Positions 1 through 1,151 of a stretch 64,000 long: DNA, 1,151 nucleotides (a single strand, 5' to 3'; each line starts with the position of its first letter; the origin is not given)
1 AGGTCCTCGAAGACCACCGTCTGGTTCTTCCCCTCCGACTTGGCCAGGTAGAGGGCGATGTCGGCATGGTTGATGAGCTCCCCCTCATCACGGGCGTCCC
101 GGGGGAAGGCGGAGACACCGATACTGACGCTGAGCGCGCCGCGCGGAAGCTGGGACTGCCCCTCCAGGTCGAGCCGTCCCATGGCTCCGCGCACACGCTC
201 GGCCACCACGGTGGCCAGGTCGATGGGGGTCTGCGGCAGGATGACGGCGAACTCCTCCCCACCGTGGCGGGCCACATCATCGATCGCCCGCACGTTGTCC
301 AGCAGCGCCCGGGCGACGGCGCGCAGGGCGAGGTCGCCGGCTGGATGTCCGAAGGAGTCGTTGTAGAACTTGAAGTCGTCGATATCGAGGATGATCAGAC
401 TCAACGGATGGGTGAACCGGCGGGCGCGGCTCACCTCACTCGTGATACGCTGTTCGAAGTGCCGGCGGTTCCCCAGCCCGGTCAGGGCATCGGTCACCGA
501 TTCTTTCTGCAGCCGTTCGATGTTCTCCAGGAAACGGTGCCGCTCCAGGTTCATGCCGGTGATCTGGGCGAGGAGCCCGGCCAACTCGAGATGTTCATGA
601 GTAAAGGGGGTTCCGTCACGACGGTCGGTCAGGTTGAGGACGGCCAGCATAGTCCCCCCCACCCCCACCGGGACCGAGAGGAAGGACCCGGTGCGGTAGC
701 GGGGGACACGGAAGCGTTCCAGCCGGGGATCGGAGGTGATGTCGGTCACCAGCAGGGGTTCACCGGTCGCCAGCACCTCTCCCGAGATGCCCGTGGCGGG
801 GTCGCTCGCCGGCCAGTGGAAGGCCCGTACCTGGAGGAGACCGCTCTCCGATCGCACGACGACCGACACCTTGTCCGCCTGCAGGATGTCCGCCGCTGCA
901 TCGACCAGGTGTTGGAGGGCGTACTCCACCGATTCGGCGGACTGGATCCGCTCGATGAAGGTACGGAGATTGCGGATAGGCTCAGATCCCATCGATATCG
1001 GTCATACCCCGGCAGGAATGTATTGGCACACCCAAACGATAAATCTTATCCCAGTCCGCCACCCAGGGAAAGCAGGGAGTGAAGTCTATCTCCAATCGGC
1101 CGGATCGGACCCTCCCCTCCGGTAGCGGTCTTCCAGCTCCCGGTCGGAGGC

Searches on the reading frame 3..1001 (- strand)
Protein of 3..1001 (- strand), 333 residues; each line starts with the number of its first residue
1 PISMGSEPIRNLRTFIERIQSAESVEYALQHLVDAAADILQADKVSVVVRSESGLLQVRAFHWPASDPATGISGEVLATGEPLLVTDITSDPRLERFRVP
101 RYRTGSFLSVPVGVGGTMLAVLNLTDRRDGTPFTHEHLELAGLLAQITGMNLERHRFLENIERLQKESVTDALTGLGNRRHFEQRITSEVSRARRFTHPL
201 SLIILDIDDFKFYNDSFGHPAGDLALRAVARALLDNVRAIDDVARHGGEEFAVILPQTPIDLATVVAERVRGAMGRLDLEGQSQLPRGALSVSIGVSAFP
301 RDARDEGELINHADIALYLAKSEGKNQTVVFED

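Call 29: search_protein_families(library=pfam, proteins=[window:3-1001:-], max_evalue=0.00001)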
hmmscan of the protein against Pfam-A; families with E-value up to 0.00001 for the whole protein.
window:3-1001:- (333 aa): 4 families
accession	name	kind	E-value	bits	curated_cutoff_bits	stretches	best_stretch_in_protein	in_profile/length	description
PF00990.26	GGDEF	-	3e-44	151.1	23.8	1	169-327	2-161/161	Diguanylate cyclase, GGDEF domain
PF01590.32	GAF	-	1.4e-16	61.6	22.4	1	28-150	5-131/133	GAF domain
PF13185.12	GAF_2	-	6e-13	49.6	28.6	1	24-153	3-136/136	GAF domain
PF13492.12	GAF_3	-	9.8e-08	32.9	27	1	27-154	4-129/129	GAF domain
